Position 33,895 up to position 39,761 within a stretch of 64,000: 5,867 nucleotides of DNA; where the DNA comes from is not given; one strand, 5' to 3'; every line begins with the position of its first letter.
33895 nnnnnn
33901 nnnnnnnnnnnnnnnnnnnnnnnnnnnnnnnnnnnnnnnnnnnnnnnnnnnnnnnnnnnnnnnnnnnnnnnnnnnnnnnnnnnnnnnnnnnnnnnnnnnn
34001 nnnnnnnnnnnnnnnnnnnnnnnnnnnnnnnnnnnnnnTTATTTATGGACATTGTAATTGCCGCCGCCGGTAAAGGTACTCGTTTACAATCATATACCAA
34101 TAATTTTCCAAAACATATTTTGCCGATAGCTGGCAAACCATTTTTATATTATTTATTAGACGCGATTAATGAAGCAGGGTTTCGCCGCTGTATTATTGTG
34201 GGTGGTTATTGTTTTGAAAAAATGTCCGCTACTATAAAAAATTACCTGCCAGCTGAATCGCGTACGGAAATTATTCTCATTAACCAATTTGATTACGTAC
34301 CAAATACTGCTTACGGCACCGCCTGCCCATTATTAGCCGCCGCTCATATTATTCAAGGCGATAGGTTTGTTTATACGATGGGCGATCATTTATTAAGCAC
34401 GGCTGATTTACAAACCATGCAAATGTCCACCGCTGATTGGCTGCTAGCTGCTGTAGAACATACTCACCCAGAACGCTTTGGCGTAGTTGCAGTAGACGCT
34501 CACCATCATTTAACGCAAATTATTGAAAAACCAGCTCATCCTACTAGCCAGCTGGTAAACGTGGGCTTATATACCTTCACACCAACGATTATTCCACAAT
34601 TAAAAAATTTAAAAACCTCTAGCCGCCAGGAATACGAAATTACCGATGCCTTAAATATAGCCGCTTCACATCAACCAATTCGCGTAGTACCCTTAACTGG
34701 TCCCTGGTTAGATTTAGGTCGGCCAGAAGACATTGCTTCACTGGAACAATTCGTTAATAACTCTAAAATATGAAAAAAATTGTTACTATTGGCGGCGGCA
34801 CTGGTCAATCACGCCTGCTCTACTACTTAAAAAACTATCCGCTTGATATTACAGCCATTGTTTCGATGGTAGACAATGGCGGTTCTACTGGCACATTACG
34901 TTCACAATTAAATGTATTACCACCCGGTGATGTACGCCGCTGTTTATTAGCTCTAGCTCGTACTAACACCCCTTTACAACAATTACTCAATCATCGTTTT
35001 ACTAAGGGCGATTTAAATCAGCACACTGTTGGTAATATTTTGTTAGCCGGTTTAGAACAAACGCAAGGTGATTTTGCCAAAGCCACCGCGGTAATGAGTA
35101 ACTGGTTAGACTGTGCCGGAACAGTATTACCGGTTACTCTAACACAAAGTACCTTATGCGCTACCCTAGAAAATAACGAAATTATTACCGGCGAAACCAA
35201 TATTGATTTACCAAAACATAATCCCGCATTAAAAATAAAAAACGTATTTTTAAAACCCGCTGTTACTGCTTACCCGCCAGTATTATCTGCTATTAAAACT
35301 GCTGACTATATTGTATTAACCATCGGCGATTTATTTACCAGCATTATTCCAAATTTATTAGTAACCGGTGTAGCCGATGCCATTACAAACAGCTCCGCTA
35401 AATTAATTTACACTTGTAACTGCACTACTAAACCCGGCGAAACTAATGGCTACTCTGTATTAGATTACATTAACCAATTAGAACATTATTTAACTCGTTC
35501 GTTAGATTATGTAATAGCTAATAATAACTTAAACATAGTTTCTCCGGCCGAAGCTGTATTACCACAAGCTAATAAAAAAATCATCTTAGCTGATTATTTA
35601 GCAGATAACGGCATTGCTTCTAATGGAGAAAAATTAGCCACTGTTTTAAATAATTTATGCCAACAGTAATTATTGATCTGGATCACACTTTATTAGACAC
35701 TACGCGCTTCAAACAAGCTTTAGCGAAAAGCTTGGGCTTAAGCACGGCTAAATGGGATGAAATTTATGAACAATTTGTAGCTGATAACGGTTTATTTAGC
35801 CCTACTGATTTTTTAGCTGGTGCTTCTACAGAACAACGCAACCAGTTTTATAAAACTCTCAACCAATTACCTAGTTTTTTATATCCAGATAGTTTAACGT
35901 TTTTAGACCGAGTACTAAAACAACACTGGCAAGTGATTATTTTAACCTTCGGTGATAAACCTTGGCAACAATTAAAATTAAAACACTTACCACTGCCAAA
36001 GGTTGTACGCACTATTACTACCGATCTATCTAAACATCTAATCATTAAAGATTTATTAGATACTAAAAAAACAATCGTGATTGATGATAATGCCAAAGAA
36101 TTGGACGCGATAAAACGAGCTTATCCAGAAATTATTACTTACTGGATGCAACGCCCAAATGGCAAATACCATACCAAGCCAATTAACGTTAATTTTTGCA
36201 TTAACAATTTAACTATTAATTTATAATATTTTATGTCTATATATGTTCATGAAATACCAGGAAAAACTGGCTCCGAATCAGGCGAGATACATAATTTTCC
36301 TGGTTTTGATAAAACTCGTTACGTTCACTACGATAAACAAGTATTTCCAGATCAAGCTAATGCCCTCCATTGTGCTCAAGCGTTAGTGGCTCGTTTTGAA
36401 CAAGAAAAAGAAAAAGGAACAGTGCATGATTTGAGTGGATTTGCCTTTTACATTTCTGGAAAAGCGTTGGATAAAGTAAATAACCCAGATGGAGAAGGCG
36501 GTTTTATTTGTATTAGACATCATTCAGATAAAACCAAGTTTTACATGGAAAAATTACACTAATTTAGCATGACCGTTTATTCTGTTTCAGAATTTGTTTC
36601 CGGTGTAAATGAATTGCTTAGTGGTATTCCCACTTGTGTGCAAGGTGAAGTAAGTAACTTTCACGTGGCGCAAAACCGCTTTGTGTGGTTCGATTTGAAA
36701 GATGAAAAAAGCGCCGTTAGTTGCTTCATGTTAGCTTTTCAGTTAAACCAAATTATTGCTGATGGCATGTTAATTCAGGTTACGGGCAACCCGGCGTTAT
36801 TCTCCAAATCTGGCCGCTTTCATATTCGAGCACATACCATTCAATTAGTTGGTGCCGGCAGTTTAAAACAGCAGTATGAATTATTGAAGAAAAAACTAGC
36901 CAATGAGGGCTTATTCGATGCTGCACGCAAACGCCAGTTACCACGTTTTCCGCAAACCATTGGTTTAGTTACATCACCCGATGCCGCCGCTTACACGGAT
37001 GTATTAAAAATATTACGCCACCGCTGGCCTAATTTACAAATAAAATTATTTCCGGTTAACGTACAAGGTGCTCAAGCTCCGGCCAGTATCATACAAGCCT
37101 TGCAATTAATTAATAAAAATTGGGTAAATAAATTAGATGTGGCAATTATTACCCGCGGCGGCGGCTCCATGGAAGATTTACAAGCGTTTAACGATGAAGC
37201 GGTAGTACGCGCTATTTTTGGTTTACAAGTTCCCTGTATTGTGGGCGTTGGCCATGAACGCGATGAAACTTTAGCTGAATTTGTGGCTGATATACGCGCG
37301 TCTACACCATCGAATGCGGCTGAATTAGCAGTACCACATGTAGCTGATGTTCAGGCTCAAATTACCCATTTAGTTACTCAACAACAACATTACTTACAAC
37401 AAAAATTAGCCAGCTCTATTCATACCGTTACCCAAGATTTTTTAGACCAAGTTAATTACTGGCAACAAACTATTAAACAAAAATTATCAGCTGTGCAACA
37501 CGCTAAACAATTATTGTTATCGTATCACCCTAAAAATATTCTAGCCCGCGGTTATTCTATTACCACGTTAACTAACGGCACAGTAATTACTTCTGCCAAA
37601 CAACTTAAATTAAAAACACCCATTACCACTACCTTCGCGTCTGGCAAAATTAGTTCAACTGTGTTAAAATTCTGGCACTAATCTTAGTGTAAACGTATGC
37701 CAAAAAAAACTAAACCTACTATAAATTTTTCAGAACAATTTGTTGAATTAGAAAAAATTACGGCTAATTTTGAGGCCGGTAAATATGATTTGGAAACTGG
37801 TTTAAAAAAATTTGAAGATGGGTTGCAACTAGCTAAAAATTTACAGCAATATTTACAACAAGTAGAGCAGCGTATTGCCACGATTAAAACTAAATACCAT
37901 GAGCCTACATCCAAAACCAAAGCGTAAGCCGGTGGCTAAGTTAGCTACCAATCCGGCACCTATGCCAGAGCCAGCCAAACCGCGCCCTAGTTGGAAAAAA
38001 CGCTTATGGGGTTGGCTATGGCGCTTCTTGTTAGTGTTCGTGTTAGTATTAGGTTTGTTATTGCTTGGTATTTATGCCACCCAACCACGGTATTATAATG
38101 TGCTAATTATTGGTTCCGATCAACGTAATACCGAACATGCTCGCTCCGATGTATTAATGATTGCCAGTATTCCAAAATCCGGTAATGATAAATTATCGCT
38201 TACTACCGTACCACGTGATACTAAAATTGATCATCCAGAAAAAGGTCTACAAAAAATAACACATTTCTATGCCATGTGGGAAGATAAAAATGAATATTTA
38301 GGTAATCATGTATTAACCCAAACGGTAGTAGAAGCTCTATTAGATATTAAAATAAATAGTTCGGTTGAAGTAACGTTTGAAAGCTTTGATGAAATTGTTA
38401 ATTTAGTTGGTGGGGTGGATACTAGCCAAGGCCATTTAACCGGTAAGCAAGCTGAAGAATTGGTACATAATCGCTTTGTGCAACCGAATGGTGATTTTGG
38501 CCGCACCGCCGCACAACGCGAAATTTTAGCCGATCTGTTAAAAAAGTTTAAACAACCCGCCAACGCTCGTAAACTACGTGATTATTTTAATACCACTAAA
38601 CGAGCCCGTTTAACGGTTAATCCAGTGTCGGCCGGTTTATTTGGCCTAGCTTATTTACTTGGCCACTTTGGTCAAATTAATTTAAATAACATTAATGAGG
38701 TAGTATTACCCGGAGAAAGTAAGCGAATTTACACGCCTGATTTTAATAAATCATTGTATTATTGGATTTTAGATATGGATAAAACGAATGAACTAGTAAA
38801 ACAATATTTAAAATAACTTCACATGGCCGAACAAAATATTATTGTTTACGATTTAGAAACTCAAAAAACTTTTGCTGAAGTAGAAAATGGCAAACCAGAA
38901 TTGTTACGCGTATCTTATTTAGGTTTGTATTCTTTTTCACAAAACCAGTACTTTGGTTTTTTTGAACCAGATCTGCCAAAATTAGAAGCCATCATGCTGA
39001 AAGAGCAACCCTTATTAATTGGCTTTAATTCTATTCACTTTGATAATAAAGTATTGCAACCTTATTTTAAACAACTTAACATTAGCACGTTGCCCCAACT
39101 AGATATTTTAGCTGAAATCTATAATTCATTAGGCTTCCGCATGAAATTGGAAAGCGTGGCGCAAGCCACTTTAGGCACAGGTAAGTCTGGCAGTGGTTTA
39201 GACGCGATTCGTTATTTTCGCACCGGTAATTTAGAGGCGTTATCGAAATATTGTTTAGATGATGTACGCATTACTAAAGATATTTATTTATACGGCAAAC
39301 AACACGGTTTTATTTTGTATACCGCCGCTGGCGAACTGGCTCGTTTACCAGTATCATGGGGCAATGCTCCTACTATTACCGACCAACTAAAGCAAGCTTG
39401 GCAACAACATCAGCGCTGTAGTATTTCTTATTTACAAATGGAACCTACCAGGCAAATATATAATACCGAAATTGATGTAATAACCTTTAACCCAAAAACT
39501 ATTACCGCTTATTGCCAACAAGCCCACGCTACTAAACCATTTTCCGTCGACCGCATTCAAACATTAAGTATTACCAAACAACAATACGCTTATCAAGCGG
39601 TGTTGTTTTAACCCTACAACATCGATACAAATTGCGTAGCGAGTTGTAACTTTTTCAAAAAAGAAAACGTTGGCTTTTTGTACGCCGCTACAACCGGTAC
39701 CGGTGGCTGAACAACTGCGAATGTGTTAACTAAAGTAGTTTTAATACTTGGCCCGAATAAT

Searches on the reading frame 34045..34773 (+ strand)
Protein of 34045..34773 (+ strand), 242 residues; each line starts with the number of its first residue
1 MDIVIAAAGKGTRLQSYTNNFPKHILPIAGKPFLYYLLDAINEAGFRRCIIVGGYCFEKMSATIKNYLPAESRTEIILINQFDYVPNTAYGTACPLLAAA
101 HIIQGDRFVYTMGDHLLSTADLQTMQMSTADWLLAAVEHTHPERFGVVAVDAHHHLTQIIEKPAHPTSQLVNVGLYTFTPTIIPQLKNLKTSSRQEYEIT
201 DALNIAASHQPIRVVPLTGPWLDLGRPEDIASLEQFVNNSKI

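Call 73: search_protein_families(library=pfam, proteins=[window:34045-34773:+], max_evalue=0.001)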
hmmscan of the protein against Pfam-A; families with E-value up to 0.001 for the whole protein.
window:34045-34773:+ (242 aa): 3 families
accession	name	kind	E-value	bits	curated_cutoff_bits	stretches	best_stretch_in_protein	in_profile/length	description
PF00483.29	NTP_transferase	-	2.4e-32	112.9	21.2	1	4-238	3-243/245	Nucleotidyl transferase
PF12804.13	NTP_transf_3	-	8.6e-09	36.2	27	1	4-124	2-106/160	MobA-like NTP transferase domain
PF20202.4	DUF6564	-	0.00055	20.1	25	1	34-142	18-125/230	Domain of unknown function (DUF6564)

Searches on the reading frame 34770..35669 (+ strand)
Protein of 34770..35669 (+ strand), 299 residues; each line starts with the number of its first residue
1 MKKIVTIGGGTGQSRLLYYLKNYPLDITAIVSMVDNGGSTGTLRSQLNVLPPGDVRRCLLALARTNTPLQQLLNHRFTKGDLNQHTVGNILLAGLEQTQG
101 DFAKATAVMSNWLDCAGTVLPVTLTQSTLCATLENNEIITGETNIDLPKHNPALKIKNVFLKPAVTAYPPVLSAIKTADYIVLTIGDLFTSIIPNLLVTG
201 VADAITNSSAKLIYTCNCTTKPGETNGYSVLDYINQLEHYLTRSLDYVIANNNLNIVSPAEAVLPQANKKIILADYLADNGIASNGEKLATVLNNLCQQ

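Call 73: search_protein_families(library=pfam, proteins=[window:34770-35669:+], max_evalue=0.001)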
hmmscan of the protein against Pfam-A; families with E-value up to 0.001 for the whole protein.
window:34770-35669:+ (299 aa): 1 family
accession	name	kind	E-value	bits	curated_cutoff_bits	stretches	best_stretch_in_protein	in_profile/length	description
PF01933.23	CofD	-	1.8e-80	270.7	30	1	4-253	1-252/290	2-phospho-L-lactate transferase CofD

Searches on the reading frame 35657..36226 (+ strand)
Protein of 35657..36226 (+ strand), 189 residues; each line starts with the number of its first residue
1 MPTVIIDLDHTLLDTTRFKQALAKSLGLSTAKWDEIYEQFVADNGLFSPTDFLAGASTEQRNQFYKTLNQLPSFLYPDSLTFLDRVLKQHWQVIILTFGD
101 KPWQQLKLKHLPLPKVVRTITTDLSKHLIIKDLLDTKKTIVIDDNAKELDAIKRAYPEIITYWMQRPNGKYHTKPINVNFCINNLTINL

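Call 73: search_protein_families(library=pfam, proteins=[window:35657-36226:+], max_evalue=0.001)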
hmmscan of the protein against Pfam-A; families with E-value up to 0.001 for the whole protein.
window:35657-36226:+ (189 aa): 3 families
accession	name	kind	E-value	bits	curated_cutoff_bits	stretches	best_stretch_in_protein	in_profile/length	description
PF00702.32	Hydrolase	-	2e-07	32.1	26.4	1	2-155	2-190/191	haloacid dehalogenase-like hydrolase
PF12710.13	HAD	-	7.3e-05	23.7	27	1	4-119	1-130/189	haloacid dehalogenase-like hydrolase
PF03031.24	NIF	-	0.0007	19.7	21.8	0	3-168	2-139/160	NLI interacting factor-like phosphatase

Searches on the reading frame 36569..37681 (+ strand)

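Call 11: search_protein_families(library=pfam, proteins=[window:36569-37681:+], max_evalue=0.001)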
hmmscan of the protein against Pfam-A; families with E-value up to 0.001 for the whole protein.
window:36569-37681:+ (370 aa): 3 families
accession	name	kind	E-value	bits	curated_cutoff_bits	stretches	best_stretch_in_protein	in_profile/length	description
PF02601.20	Exonuc_VII_L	-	4e-78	263.5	35.9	2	115-283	1-167/315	Exonuclease VII, large subunit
PF13742.12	tRNA_anti_2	-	2.9e-14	53.5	27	1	4-92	1-95/95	OB-fold nucleic acid binding domain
PF01336.31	tRNA_anti-codon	-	0.00024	21.4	27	1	24-93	3-74/75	OB-fold nucleic acid binding domain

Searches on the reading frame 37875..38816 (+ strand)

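Call 11: search_protein_families(library=pfam, proteins=[window:37875-38816:+], max_evalue=0.001)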
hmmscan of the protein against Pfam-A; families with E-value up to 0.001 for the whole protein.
window:37875-38816:+ (313 aa): 1 family
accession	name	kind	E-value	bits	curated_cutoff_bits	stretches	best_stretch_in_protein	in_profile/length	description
PF03816.19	LytR_cpsA_psr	-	1.9e-19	70.8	24.6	2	90-183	1-88/150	LytR_cpsA_psr family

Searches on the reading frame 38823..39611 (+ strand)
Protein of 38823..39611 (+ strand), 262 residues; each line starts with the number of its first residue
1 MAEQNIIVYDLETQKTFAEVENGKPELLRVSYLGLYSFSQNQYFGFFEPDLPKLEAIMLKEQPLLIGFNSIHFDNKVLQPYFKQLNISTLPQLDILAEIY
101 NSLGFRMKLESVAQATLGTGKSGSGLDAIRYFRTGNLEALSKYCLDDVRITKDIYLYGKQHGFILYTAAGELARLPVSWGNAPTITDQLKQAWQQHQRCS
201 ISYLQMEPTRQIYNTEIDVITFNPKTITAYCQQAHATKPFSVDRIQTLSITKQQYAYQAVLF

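Call 73: search_protein_families(library=pfam, proteins=[window:38823-39611:+], max_evalue=0.001)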
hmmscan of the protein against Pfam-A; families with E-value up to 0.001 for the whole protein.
window:38823-39611:+ (262 aa): 2 families
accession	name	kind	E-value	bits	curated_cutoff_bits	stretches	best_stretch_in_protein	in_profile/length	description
PF13482.12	RNase_H_2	-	2.2e-07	31.4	22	1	30-155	17-161/165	RNase_H superfamily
PF10108.15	DNA_pol_B_exo2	-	9.4e-05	22.6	24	0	94-156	110-171/213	Predicted 3'-5' exonuclease related to the exonuclease domain of PolB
